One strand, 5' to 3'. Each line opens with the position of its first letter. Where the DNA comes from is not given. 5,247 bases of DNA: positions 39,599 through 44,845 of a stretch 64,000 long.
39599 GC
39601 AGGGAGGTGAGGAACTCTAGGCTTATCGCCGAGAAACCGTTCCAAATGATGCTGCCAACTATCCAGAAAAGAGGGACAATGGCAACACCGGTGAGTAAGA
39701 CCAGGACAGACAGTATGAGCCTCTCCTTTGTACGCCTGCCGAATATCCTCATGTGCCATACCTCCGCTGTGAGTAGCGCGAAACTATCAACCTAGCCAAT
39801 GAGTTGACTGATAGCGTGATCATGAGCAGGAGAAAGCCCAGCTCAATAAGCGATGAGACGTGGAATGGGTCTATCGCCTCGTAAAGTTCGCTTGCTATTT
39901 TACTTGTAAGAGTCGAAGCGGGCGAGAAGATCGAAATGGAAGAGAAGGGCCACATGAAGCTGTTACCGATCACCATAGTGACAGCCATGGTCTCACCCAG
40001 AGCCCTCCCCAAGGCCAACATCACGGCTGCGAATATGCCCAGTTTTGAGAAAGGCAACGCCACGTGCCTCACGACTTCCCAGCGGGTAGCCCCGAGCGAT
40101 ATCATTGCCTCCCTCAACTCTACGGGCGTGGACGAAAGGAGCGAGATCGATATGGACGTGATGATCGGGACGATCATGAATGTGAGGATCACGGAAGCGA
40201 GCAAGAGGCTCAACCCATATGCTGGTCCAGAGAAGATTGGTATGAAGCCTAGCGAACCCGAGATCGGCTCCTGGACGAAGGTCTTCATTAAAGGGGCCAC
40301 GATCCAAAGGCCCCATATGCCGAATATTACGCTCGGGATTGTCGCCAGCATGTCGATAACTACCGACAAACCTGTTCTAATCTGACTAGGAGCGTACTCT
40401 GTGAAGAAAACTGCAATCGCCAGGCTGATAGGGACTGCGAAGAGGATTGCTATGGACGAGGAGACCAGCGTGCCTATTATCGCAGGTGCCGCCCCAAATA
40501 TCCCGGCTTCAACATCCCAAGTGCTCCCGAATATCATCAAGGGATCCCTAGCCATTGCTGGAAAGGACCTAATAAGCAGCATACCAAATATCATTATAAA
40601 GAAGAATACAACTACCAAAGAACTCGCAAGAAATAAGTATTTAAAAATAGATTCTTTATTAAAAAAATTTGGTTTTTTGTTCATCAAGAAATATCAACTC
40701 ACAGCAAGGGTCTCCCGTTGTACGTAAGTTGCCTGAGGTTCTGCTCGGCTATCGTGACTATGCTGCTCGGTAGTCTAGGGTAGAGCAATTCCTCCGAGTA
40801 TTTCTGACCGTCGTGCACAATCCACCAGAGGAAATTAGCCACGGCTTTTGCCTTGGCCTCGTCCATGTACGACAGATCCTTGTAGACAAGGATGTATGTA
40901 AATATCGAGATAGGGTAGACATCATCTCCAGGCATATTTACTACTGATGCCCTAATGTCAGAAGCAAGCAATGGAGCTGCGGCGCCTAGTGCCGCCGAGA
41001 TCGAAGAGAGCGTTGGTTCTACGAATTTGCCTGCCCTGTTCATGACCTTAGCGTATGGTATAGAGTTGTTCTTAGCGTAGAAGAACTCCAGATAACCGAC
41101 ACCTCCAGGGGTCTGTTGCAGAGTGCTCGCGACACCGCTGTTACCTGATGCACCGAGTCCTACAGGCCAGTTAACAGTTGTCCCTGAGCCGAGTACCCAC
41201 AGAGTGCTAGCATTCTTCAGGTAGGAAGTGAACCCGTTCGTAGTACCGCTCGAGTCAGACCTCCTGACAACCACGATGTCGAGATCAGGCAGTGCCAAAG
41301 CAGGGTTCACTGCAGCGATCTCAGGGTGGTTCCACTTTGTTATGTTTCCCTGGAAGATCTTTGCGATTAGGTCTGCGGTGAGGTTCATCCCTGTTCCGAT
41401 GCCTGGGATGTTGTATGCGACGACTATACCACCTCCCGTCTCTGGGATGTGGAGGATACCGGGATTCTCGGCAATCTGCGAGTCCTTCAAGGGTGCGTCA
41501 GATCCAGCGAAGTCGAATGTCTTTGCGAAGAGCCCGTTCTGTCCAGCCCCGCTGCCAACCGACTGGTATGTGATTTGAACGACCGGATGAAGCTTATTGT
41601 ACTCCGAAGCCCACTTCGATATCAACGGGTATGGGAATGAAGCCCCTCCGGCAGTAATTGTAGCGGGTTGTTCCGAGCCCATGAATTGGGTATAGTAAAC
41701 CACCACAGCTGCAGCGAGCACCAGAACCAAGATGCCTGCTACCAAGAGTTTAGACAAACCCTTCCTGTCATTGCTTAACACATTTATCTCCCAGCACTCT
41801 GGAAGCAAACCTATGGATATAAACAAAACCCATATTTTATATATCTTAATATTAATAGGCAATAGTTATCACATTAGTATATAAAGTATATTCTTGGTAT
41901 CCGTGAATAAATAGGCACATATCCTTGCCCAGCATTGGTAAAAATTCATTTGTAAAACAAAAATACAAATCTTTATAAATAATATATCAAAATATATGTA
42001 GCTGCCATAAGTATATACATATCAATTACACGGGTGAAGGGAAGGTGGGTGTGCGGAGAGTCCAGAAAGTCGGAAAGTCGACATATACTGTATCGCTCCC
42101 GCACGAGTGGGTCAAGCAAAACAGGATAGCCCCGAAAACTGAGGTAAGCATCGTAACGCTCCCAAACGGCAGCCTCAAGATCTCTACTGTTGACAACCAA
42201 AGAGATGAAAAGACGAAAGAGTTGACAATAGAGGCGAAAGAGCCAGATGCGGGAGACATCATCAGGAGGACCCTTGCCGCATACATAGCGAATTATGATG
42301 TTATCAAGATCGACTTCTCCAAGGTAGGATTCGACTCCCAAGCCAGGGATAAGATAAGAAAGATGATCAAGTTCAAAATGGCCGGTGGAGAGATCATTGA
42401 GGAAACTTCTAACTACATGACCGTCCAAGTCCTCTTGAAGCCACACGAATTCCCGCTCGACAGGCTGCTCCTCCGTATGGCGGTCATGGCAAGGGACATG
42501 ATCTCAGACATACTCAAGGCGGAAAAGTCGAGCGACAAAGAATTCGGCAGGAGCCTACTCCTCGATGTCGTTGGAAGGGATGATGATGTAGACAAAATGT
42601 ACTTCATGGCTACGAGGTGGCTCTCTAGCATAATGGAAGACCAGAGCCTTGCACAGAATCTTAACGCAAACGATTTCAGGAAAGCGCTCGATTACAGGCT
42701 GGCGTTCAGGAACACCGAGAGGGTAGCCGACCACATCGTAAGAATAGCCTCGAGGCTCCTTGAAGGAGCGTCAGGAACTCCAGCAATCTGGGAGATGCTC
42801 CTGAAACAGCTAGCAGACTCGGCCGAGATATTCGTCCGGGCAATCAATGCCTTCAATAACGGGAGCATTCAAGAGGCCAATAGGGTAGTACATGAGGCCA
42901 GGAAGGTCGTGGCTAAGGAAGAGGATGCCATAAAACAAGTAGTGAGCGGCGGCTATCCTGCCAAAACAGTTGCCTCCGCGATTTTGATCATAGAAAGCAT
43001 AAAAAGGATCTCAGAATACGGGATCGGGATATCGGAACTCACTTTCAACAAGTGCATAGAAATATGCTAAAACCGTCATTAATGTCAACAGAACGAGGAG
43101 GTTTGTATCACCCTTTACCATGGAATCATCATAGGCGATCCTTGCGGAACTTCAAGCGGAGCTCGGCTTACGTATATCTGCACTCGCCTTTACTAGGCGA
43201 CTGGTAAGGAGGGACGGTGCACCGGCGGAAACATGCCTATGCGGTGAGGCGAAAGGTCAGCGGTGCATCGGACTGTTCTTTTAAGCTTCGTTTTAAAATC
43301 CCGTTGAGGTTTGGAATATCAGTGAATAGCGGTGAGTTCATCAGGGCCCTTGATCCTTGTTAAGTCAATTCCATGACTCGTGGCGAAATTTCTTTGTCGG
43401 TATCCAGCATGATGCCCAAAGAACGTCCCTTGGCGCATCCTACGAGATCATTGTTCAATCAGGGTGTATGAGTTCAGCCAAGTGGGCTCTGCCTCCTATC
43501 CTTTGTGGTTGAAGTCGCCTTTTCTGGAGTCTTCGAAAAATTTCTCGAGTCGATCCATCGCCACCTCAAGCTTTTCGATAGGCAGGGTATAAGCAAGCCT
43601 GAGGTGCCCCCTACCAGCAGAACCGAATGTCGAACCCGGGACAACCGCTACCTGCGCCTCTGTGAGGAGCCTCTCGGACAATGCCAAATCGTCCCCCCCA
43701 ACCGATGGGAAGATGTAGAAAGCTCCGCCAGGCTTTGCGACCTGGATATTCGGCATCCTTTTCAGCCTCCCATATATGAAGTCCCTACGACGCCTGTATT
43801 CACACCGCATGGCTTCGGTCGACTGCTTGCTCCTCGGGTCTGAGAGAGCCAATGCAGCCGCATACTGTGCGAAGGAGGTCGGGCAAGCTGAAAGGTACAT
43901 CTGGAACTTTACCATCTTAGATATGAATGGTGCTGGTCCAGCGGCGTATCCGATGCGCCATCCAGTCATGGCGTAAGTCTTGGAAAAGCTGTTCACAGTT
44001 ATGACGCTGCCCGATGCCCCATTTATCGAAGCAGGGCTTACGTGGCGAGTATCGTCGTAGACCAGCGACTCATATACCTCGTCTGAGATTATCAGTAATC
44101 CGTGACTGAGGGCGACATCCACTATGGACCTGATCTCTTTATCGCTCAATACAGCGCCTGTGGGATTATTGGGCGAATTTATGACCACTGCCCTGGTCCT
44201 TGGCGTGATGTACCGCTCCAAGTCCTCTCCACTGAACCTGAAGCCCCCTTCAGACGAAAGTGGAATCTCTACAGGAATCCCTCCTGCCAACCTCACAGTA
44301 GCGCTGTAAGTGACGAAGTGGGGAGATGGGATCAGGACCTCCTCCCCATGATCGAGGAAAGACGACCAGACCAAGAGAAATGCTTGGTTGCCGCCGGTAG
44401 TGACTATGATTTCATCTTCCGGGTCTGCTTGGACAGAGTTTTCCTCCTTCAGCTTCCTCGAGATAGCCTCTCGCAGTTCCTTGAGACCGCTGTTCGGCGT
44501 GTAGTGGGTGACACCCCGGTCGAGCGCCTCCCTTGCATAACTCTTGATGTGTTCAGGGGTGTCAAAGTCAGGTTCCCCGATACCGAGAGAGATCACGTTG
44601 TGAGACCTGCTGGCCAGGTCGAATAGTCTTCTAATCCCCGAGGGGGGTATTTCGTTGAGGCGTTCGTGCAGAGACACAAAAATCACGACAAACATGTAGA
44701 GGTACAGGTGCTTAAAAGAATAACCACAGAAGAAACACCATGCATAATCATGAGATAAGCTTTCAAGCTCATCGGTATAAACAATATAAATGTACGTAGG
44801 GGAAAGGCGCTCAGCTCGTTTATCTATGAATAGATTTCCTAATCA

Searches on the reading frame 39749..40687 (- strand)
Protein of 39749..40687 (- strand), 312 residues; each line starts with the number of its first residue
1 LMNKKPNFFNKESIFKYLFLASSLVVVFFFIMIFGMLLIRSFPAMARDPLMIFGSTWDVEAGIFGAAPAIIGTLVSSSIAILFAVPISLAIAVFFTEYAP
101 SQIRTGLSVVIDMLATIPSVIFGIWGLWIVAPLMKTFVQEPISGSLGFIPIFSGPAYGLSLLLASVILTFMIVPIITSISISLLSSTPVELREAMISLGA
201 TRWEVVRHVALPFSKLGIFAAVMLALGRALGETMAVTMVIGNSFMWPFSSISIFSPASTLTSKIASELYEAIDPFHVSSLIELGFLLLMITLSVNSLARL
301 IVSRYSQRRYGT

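Call 65: search_protein_families(library=pfam, proteins=[window:39749-40687:-], max_evalue=0.001)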
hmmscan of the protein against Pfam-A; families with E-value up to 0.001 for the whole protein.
window:39749-40687:- (312 aa): 1 family
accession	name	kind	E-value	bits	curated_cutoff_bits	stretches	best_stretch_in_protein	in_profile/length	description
PF00528.27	BPD_transp_1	-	2.1e-14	54.1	26.4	1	90-306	7-183/184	Binding-protein-dependent transport system inner membrane component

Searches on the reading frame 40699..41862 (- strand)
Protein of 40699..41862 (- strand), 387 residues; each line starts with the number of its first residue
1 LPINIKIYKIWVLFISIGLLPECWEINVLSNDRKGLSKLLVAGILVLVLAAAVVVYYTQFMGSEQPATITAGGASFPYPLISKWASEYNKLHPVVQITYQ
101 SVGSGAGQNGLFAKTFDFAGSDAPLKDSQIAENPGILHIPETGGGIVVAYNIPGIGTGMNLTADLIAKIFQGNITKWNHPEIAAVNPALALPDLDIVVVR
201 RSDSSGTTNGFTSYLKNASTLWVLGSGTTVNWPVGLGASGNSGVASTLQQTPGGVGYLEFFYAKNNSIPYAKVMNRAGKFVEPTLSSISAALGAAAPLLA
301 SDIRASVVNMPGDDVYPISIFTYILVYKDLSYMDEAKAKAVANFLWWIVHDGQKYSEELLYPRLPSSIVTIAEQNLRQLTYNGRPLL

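Call 65: search_protein_families(library=pfam, proteins=[window:40699-41862:-], max_evalue=0.001)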
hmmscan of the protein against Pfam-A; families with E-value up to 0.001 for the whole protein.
window:40699-41862:- (387 aa): 2 families
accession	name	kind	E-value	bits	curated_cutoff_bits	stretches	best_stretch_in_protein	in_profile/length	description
PF12849.12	PBP_like_2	-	1.5e-43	150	27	1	64-345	5-263/267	PBP superfamily domain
PF01547.30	SBP_bac_1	-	2e-10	41.6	26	1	70-343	5-298/307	Bacterial extracellular solute-binding protein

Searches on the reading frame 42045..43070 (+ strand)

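Call 59: search_protein_families(library=pfam, proteins=[window:42045-43070:+], max_evalue=0.001)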
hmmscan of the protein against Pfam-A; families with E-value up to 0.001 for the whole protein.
window:42045-43070:+ (341 aa): 2 families
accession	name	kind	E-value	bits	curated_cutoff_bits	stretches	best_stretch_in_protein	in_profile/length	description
PF01895.24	PhoU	-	9.5e-18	64.8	23.5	1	142-237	1-88/89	PhoU domain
PF04014.23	MazE_antitoxin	-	9.5e-08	32.3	24.7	1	8-48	2-42/48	Antidote-toxin recognition MazE, bacterial antitoxin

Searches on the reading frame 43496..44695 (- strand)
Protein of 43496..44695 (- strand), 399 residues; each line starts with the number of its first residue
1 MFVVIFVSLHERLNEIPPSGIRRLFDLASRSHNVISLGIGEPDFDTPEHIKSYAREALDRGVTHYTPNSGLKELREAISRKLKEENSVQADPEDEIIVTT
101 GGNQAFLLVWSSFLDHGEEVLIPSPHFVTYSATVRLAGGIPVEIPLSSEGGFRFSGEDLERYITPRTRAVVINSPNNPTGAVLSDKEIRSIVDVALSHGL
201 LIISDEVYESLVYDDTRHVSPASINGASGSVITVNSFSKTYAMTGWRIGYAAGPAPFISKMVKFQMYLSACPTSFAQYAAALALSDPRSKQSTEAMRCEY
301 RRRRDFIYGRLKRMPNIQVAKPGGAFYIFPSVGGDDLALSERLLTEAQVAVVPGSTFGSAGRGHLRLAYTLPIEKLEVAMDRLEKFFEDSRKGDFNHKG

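Call 59: search_protein_families(library=pfam, proteins=[window:43496-44695:-], max_evalue=0.001)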
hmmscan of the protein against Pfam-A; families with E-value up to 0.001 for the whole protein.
window:43496-44695:- (399 aa): 4 families
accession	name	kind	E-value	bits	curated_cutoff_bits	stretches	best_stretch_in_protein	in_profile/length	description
PF00155.27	Aminotran_1_2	-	7.4e-73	246.2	19.7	1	33-383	2-361/361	Aminotransferase class I and II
PF00266.25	Aminotran_5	-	5.5e-06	26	21.5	1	86-205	54-175/371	Aminotransferase class-V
PF01041.23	DegT_DnrJ_EryC1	-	1.6e-05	24.8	19.8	1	97-205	43-145/360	DegT/DnrJ/EryC1/StrS aminotransferase family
PF01053.26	Cys_Met_Meta_PP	-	5.5e-05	22.3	27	1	96-210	70-178/381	Cys/Met metabolism PLP-dependent enzyme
